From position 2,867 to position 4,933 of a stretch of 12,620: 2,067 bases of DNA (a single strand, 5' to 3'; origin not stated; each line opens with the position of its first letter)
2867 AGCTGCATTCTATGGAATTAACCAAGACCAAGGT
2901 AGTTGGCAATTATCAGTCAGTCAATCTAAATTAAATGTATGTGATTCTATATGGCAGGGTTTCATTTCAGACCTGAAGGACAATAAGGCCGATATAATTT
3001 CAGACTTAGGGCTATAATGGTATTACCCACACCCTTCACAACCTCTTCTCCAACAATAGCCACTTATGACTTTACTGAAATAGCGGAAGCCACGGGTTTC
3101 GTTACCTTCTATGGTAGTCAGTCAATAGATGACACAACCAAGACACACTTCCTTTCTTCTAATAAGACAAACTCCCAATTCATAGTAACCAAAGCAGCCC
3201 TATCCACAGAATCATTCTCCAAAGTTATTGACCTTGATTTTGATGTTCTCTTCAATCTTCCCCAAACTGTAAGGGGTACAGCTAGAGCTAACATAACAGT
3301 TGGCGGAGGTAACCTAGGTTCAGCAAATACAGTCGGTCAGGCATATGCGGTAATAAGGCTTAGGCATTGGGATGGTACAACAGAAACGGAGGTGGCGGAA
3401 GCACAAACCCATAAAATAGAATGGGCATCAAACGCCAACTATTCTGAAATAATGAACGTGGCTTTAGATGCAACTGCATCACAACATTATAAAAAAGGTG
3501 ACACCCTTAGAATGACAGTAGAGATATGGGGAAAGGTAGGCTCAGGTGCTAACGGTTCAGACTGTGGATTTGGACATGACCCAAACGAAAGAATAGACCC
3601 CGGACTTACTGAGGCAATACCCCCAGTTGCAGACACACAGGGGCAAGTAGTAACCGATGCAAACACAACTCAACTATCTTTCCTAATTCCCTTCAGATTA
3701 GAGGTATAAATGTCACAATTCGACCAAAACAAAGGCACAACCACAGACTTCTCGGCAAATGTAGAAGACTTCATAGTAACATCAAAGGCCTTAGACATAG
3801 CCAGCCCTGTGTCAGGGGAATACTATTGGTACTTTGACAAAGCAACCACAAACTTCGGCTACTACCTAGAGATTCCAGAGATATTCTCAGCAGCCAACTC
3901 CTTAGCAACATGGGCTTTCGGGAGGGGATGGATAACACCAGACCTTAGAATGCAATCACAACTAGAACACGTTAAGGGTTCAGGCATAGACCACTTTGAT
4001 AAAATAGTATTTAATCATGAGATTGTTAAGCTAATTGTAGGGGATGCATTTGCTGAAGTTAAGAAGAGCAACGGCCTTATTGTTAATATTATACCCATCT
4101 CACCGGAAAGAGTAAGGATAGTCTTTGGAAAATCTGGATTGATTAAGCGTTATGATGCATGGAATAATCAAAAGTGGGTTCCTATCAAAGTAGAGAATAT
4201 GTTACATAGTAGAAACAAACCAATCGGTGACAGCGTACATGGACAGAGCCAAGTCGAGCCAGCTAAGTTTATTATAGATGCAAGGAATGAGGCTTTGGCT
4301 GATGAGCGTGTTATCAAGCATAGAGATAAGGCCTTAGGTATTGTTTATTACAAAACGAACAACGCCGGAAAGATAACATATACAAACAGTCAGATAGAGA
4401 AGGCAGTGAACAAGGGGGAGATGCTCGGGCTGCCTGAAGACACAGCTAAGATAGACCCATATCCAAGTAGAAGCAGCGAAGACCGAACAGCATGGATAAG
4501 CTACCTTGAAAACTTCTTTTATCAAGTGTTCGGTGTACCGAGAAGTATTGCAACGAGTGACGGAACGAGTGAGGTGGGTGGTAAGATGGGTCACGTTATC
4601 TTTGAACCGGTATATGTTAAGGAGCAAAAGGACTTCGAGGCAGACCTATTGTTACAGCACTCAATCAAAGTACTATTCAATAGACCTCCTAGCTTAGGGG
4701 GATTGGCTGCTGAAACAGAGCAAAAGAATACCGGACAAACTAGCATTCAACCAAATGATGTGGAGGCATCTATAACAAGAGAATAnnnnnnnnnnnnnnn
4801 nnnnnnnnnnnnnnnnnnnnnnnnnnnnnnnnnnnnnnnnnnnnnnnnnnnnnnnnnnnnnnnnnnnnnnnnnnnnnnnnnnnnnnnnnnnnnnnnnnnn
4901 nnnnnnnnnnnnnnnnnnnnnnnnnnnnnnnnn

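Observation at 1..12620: Complete 12.5-kb genome of a miniature tailed (HK97-class) virus with no recognisable replication, lysis, protease or tail-tube genes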

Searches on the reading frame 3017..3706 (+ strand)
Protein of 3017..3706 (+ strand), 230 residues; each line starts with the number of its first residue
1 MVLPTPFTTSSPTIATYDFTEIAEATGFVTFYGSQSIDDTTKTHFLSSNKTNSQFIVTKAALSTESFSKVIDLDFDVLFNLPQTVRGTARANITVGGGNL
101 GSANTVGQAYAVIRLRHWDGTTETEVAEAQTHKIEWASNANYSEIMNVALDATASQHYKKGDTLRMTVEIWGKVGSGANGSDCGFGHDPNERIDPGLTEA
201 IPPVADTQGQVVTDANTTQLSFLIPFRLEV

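Call 5: search_protein_families(library=pfam, max_evalue=0.1, proteins=[window:3017-3706:+])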
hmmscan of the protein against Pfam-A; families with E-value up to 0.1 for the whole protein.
window:3017-3706:+ (230 aa): 0 families

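Call 6: search_protein_families(library=phrogs, max_evalue=0.1, proteins=[window:3017-3706:+])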
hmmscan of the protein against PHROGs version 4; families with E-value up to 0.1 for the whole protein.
window:3017-3706:+ (230 aa): 0 families

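Call 40: search_solved_structures(query=A3, max_evalue=10)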
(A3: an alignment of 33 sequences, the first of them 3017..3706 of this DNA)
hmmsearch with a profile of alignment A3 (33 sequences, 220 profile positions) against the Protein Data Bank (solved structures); distinct sequences matched with E-value up to 10: 0.

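Call 58: find_homologous_proteins(query=A3, max_evalue=0.001)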
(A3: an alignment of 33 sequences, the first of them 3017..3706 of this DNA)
Query A3 (33 sequences) (230 aa, profile of the alignment): 63 proteins with E <= 0.001 among 8000 candidates.
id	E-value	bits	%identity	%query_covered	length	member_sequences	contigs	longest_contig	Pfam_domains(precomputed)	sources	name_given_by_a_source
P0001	2.7e-62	228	33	82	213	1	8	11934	-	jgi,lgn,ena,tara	tara:strand:+ start:2121 stop:2762 length:642 start_codon:yes stop_codon:yes gene_type:complete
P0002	3.1e-62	228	100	100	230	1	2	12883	-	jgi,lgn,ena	-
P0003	6.1e-62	227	36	82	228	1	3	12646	-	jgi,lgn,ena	-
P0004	8.8e-60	220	38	81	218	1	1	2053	-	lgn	-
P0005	2.4e-59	219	43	82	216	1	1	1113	-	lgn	-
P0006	4.5e-59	218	36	99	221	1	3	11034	-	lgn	-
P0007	5.2e-58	214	35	84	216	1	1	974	-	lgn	-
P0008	3.1e-57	212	36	100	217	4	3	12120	-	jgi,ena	jgi:hypothetical protein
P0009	5.0e-57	211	41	100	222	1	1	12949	-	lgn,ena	-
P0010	7.3e-57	210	31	98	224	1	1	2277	-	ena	-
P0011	3.8e-55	205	35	100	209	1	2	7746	-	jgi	-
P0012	5.8e-55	204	34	99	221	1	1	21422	-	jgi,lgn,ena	-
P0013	8.4e-55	204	36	82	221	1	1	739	-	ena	-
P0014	1.5e-54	203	33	97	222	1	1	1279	-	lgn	-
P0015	6.8e-54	201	38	83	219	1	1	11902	-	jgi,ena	-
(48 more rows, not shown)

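Call 59: find_encoding_contigs(protein=P0002, flank=10000, max_places=4)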
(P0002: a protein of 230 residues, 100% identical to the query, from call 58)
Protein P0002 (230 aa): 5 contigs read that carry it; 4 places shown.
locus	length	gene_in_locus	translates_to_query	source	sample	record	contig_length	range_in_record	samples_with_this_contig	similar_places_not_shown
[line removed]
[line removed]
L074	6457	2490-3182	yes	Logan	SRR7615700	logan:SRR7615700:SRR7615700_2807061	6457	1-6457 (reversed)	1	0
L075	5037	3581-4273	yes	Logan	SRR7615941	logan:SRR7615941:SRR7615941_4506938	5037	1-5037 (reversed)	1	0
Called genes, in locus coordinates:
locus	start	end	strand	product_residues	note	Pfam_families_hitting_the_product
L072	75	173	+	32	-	-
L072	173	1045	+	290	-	PF25209:Phage_capsid_4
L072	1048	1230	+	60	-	-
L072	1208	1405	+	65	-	-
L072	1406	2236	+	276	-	PF13385:Laminin_G_3, PF02973:Sialidase (weak)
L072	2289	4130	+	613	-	-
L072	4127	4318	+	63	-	-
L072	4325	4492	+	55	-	-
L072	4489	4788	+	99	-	PF01396:Zn_ribbon_Top1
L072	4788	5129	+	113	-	-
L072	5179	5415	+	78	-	-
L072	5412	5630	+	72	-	-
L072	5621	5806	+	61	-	-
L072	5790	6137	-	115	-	-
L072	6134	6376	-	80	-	-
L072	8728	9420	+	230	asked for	-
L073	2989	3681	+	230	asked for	-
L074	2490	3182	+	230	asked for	-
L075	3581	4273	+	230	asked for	-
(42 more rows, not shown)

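Call 60: find_encoding_contigs(protein=P0012, flank=10000, max_places=3)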
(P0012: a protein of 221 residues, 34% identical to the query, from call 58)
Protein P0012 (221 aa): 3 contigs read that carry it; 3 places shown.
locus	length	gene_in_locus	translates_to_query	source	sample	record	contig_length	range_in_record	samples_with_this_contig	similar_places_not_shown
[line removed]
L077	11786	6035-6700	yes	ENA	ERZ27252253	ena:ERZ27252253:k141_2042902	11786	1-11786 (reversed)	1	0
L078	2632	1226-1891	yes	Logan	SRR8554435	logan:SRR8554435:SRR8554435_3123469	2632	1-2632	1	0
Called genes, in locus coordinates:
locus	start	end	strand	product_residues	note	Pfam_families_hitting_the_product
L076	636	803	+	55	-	-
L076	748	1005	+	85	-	-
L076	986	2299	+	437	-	PF03237:Terminase_6N, PF03354:TerL_ATPase (weak), PF05127:NAT10_TcmA_helicase (faint)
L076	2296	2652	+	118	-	-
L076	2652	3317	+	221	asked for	-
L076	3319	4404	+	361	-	PF06074:Portal_Mu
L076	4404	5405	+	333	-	-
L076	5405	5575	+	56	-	-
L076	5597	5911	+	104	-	-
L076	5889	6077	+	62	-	-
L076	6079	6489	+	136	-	-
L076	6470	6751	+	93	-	-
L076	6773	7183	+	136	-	PF09956:Phage_cement_2 (weak)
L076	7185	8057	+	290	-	PF25209:Phage_capsid_4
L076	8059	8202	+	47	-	-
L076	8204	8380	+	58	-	-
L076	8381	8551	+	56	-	-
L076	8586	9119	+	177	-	-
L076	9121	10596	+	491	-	-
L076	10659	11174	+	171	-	-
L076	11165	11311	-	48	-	-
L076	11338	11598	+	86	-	-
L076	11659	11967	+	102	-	-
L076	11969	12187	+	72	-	-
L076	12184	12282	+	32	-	-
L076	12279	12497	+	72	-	-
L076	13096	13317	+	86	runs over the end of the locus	-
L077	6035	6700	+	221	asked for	-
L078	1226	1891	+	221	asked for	-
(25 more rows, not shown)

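Call 71: predict_structure(alignment_id=A6)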
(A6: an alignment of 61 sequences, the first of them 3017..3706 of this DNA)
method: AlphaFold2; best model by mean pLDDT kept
length: 230 residues; sequences in the alignment: 61
mean_pLDDT: 88.6   pTM: 0.84
mean pLDDT of the five models: 88.6, 88.3, 87.7, 87.2, 85.7
residues with pLDDT >= 90: 162; 70-90: 36; 50-70: 21; < 50: 11
segments of 3 or more residues with pLDDT < 50: 198-208
pLDDT, mean of each block of 10 residues (from residue 1): 66 76 91 97 97 95 95 98 97 93 91 98 98 92 95 96 98 89 95 64 48 76 94
secondary structure, 60 per line:
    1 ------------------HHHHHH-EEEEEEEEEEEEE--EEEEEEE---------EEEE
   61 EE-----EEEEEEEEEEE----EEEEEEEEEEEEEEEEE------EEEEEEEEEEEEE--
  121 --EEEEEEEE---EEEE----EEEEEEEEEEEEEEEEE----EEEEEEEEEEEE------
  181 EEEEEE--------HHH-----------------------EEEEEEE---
elements in order: H19-24 E26-38 E41-47 E57-62 E68-78 E83-99 E106-118 E123-130 E134-137 E142-158 E163-174 E181-186 E221-227

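Call 74: fold_search(model_id=the predicted structure, library=pdb)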
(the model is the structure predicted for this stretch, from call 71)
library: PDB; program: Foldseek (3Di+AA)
matches with E <= 10: 1721; with E <= 0.001: 39
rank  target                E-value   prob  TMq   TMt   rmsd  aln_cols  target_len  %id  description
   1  3puh_B                2.9e-06  1.00  0.50  0.22   6.3       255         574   11  Cocaine Esterase, wild-type biologically active dimer (released 2011-09-21)
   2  3puh_A                3.4e-06  1.00  0.50  0.23   6.2       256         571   11  Cocaine Esterase, wild-type biologically active dimer (released 2011-09-21)
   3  8yzo                  1.1e-05  1.00  0.48  0.24   6.7       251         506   12  Crystal structural analysis of PaL mutant L297M (released 2024-04-17)
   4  8yzn                  1.2e-05  1.00  0.48  0.24   6.9       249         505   12  Crystal structural analysis of PaL (released 2024-04-17)
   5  3ida                  1.4e-05  1.00  0.44  0.20   7.3       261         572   11  Thermostable Cocaine Esterase with mutations L169K and G173Q, bound to DTT adduct (released 2010-03-02)
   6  3i2i                  1.7e-05  1.00  0.46  0.20   7.2       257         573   11  Cocaine Esterase with mutation T172R, bound to DTT adduct (released 2010-06-16)
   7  3i2f                  2.7e-05  1.00  0.43  0.19   7.8       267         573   12  Cocaine Esterase with mutations T172R / G173Q, bound to DTT adduct (released 2010-06-16)
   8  3pui                  2.8e-05  1.00  0.48  0.21   6.9       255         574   11  Cocaine Esterase with mutations G4C, S10C (released 2011-09-21)
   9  1ju3                  2.8e-05  1.00  0.47  0.21   7.3       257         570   11  BACTERIAL COCAINE ESTERASE COMPLEX WITH TRANSITION STATE ANALOG (released 2001-12-21)
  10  9vzi_B                2.8e-05  1.00  0.23  0.36   7.4       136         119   12  Cyanopodophage Pan3 Needle (released 2025-11-26)
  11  3i2h                  3.0e-05  1.00  0.46  0.20   7.2       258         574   11  Cocaine Esterase with mutation L169K, bound to DTT adduct (released 2010-06-16)
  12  9k48                  3.1e-05  1.00  0.47  0.21   6.7       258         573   11  Bacetrial Cocaine Esterase with mutations T172R/G173Q/V116K/S117A/A51K (released 2024-12-18)
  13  3i2j                  3.1e-05  1.00  0.46  0.20   7.5       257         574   11  Cocaine Esterase, wild type, without a ligand (released 2010-06-16)
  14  7f65                  3.3e-05  1.00  0.45  0.20   6.9       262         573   11  Bacetrial Cocaine Esterase with mutations T172R/G173Q/V116K/S117A/A51L, bound to benzoic acid (released 2021-09-15)
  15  3ib3_B                3.7e-05  1.00  0.43  0.20   8.7       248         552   11  Crystal Structure of SACOL2612 - CocE/NonD family hydrolase from Staphylococcus aureus (released 2009-08-11)
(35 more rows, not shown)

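Call 78: fold_search(model_id=the predicted structure, library=viral)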
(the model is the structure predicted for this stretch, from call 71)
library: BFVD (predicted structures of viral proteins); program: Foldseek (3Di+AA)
matches with E <= 10: 1706; with E <= 0.001: 256
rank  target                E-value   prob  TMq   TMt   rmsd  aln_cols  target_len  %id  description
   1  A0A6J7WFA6            1.6e-08  1.00  0.41  0.34   7.3       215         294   12  Phage major tail protein TP901-1 [uncultured Caudovirales phage]
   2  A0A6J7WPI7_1          1.2e-07  1.00  0.47  0.14   6.6       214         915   12  Intramolecular chaperone auto-processing domain containing protein [uncultured Caudovirales phage]
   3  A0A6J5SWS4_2          1.4e-07  1.00  0.45  0.11   7.0       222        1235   13  Collagen triple helix repeat [uncultured Caudovirales phage]
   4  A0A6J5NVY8            2.8e-07  1.00  0.46  0.11   8.5       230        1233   15  Uncharacterized protein [uncultured Caudovirales phage]
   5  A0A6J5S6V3            4.5e-07  1.00  0.44  0.09   5.3       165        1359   14  Intramolecular chaperone auto-processing domain containing protein [uncultured Caudovirales phage]
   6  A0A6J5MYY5            5.9e-07  1.00  0.49  0.19   4.9       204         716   12  Uncharacterized protein [uncultured Caudovirales phage]
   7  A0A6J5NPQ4            9.1e-07  1.00  0.47  0.15   5.4       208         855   12  Uncharacterized protein [uncultured Caudovirales phage]
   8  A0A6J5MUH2            1.0e-06  1.00  0.44  0.14   5.6       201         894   12  Uncharacterized protein [uncultured Caudovirales phage]
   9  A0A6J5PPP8            1.7e-06  1.00  0.43  0.11   5.6       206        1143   12  Peptidase S74 domain-containing protein [uncultured Caudovirales phage]
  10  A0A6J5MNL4            1.8e-06  1.00  0.49  0.23   5.6       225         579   12  Uncharacterized protein [uncultured Caudovirales phage]
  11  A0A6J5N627            2.0e-06  1.00  0.48  0.21  12.8       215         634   13  Collagen triple helix repeat [uncultured Caudovirales phage]
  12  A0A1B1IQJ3            2.4e-06  1.00  0.30  0.10  13.0       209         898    7  (no name in the UniProt tables at hand)
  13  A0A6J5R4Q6            3.0e-06  1.00  0.47  0.14   5.8       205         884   11  Uncharacterized protein [uncultured Caudovirales phage]
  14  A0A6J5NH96            3.0e-06  1.00  0.42  0.19   5.6       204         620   13  Collagen triple helix repeat [uncultured Caudovirales phage]
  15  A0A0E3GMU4            3.1e-06  1.00  0.31  0.36  11.6       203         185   10  Uncharacterized protein [Streptomyces phage TP1604]
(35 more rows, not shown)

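Call 108: search_protein_families(library=pfam, max_evalue=0.1, proteins=[L076:11632-11964:+])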
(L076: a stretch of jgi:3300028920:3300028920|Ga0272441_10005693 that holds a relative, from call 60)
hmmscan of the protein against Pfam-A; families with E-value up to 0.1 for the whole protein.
L076:11632-11964:+ (111 aa): 0 families

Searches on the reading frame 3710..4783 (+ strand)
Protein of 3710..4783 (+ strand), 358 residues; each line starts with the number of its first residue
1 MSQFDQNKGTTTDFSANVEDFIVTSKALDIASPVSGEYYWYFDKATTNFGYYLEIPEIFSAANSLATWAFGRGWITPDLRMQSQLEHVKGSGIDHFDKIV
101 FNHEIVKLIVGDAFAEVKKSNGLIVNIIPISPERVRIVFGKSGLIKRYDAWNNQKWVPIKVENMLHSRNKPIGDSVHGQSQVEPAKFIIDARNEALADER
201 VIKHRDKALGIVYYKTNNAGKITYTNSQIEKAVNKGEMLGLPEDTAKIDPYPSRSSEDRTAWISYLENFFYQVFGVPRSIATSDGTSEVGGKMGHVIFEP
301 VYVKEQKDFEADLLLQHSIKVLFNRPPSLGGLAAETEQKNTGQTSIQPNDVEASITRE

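Call 5: search_protein_families(library=pfam, max_evalue=0.1, proteins=[window:3710-4783:+])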
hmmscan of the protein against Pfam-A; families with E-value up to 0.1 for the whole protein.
window:3710-4783:+ (358 aa): 0 families

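Call 6: search_protein_families(library=phrogs, max_evalue=0.1, proteins=[window:3710-4783:+])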
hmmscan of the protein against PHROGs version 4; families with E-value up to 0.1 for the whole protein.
window:3710-4783:+ (358 aa): 1 family
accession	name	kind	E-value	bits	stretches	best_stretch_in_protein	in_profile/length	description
phrog_2662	-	head and packaging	0.00024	20.8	1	107-195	129-222/717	portal protein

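Call 44: search_solved_structures(query=A4, max_evalue=1)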
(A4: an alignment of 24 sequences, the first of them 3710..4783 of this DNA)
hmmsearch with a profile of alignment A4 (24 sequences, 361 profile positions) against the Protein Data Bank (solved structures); distinct sequences matched with E-value up to 1: 1.
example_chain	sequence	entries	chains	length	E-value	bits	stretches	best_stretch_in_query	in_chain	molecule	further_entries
8cez_A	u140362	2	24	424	0.016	17.2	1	107-169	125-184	Portal protein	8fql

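Call 111: search_protein_families(library=pfam, alignment_id=A4, max_evalue=0.01)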
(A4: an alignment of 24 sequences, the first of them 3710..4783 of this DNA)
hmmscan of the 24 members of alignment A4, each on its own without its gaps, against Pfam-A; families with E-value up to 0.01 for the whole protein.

A. member 1, window:3710-4783:+ (358 aa): 0 families

B. families by the number of members that match (of 24 scanned): 3 families
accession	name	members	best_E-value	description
PF04860.17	Phage_portal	19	5.6e-17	Phage portal protein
PF06074.18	Portal_Mu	2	6.1e-06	Portal protein of Mu bacteriophage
PF05133.19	SPP1_portal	1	0.0035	Phage portal protein, SPP1 Gp6-like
